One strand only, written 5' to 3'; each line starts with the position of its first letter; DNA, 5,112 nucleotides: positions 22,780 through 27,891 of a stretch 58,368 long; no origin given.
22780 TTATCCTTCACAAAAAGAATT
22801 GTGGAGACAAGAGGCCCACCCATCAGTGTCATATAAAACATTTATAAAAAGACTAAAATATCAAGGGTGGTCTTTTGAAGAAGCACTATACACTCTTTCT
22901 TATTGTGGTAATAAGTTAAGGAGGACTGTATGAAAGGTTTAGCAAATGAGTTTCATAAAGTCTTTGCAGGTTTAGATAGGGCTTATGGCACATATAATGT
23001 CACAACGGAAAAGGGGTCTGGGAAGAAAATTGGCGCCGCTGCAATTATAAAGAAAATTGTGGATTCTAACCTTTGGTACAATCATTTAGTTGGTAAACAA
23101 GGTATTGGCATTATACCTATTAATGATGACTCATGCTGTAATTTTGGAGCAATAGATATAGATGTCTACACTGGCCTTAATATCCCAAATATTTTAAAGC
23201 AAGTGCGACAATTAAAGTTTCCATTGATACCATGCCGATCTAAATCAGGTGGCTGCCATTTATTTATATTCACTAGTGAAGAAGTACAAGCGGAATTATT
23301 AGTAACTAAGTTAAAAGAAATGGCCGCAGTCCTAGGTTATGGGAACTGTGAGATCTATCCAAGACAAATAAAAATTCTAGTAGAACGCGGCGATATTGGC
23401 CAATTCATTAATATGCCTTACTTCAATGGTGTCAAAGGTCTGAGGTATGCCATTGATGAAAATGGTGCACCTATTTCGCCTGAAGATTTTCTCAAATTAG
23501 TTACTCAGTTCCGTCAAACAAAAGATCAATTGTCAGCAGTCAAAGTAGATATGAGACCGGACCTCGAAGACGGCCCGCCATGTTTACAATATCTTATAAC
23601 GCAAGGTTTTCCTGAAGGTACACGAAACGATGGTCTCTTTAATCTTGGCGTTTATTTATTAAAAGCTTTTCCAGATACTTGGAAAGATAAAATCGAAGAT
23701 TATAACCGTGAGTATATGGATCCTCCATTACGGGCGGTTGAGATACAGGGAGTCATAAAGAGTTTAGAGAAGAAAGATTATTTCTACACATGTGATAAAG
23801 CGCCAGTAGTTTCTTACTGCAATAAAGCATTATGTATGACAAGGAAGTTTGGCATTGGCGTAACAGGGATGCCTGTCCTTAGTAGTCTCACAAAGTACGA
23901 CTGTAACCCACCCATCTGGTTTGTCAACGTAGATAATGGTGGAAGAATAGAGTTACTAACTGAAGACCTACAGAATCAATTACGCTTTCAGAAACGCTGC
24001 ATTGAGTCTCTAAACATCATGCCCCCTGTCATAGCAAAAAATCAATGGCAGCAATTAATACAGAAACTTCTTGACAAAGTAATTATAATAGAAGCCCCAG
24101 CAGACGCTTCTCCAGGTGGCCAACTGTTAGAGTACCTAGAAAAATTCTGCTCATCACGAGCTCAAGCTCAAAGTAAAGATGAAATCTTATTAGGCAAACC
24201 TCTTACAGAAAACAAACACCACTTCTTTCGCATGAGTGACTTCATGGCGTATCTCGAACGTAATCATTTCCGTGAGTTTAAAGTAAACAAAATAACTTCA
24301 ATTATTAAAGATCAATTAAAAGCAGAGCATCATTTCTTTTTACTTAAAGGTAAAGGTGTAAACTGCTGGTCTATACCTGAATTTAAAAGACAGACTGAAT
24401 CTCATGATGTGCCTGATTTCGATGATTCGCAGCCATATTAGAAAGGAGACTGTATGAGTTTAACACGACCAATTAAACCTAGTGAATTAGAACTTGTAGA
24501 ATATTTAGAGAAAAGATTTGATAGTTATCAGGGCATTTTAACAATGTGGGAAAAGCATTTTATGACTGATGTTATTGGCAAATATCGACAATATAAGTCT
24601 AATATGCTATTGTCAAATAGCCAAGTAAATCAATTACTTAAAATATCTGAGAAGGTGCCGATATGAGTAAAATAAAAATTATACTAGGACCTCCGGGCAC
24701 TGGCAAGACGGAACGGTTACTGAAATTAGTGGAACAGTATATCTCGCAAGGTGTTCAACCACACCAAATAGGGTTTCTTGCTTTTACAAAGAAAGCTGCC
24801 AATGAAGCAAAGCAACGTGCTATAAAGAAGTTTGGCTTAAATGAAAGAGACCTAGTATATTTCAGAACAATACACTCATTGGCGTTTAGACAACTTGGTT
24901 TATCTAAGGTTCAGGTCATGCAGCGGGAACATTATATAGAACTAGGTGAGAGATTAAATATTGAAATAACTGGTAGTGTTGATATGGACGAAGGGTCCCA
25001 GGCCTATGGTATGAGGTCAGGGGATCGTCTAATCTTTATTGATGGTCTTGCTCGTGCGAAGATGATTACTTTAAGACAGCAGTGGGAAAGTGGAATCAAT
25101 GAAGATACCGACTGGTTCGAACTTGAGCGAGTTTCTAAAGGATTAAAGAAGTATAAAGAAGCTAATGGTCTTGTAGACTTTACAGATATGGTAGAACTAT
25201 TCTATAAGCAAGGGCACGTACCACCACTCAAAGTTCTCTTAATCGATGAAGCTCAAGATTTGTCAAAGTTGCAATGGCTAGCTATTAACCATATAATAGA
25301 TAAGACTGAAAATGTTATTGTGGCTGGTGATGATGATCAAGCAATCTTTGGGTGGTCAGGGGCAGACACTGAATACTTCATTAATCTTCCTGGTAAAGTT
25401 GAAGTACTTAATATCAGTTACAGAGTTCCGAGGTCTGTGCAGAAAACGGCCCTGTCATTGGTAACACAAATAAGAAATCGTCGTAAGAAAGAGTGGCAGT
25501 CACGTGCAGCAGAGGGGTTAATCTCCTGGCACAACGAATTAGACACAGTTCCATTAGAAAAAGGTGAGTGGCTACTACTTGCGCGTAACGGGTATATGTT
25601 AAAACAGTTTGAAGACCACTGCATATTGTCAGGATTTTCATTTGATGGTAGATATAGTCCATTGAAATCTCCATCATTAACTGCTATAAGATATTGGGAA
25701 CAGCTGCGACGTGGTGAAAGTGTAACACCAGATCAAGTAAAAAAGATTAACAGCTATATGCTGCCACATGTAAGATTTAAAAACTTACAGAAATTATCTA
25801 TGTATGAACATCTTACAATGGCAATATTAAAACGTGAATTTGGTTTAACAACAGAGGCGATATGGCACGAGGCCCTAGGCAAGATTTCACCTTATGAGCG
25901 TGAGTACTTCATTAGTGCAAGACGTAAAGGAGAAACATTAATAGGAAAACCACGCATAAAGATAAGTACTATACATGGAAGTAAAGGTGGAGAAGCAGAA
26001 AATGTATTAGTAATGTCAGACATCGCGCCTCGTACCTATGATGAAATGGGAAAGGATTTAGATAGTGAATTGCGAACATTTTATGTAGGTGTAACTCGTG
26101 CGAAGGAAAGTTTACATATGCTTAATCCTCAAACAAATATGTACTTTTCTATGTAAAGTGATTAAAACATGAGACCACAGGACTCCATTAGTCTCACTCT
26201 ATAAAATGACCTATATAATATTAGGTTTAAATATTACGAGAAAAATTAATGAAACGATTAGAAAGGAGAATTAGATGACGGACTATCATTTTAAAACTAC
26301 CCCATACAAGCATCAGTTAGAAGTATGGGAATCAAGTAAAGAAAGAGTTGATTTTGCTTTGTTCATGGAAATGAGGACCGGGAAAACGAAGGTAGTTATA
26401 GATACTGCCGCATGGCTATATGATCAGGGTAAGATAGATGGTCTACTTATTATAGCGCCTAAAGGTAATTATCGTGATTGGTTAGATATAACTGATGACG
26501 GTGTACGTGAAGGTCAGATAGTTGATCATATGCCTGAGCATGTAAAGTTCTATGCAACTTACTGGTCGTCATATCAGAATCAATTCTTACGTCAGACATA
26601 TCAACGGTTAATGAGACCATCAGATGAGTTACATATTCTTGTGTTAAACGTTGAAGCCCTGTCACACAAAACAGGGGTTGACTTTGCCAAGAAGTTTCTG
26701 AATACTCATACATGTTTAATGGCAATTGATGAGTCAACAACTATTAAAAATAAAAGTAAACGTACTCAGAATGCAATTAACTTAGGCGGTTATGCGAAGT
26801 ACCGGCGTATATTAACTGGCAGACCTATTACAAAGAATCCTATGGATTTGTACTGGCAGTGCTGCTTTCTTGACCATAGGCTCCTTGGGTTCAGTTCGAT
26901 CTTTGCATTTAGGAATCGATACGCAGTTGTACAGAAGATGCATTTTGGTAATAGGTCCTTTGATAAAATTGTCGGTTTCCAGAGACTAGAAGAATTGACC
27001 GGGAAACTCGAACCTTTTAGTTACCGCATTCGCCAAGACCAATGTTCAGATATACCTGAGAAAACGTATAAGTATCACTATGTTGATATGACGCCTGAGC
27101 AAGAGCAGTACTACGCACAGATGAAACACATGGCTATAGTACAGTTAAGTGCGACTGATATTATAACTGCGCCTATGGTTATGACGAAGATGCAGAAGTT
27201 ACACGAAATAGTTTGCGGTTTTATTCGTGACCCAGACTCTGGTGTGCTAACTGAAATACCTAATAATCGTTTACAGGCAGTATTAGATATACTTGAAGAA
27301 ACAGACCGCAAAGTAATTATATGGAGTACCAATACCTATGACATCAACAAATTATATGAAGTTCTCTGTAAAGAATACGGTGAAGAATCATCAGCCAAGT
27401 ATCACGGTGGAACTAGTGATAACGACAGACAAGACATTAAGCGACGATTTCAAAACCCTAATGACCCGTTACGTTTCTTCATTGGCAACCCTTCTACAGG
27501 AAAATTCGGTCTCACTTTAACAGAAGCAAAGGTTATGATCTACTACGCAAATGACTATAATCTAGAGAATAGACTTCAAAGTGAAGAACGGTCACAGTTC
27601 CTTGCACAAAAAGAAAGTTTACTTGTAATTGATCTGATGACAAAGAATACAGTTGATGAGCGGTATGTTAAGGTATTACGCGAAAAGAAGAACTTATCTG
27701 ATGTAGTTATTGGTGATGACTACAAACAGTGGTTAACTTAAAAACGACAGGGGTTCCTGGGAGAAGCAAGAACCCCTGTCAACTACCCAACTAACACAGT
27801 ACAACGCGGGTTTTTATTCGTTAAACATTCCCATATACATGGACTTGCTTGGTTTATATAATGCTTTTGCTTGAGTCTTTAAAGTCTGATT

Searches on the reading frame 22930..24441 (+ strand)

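Call 19: search_protein_families(library=pfam, proteins=[window:22930-24441:+], max_evalue=0.01)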
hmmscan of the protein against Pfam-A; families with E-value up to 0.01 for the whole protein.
window:22930-24441:+ (503 aa): 1 family
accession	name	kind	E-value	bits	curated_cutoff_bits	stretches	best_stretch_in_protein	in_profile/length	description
PF22548.2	AEP-TOTE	-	5.2e-10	39.7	27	1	44-163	61-188/230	TOTE conflict system, Archaeo-Eukaryotic Primase domain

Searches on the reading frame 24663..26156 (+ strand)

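Call 19: search_protein_families(library=pfam, proteins=[window:24663-26156:+], max_evalue=0.01)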
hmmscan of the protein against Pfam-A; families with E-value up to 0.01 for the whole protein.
window:24663-26156:+ (497 aa): 13 families
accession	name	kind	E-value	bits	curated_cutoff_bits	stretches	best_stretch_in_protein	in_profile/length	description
PF00580.27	UvrD-helicase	-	2.1e-31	110.1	23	1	6-242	17-266/271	UvrD/REP helicase N-terminal domain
PF13245.12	AAA_19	-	3.4e-16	60.1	25.1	1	2-228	11-130/134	AAA domain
PF13361.12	UvrD_C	-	5.7e-12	46.2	25.6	1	427-486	282-345/350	UvrD-like helicase C-terminal domain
PF13604.12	AAA_30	-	6e-10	39.6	27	1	4-51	20-64/191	AAA domain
PF13538.12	UvrD_C_2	-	2.2e-08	34.3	27.4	1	434-486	4-51/52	UvrD-like helicase C-terminal domain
PF01443.25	Viral_helicase1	-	7.4e-07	29.6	21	0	433-487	178-227/228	Viral superfamily 1 RNA helicase core domain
PF13401.12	AAA_22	-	1.3e-05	26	27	0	6-42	9-43/130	AAA domain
PF13173.12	AAA_14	-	2.7e-05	24.6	27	0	3-56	3-56/129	AAA domain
PF13087.12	AAA_12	-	8.8e-05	22.6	27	1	399-487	109-191/195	AAA domain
PF13086.12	AAA_11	-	0.00037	20.8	27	1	3-42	18-45/257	AAA domain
PF20720.3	nSTAND3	-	0.00079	19.6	27.2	1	4-49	19-64/155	Novel STAND NTPase 3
PF09848.15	SLFN-g3_helicase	-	0.0028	17.4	24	0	181-276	74-165/354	Schlafen group 3, DNA/RNA helicase domain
PF02562.22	PhoH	-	0.0074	16.2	27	0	191-226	122-157/205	PhoH-like protein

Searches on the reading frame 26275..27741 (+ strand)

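Call 16: search_protein_families(library=phrogs, proteins=[window:26275-27741:+], max_evalue=0.001)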
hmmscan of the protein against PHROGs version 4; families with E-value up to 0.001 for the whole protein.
window:26275-27741:+ (488 aa): 3 families
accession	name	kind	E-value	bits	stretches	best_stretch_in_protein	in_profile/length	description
phrog_62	-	DNA, RNA and nucleotide metabolism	3e-91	307.8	1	3-482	690-1136/1881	DNA helicase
phrog_29996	-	unknown function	2.2e-14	53.4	1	139-482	830-1167/1189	-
phrog_11354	-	unknown function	8.5e-05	23.2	1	399-473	24-99/116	-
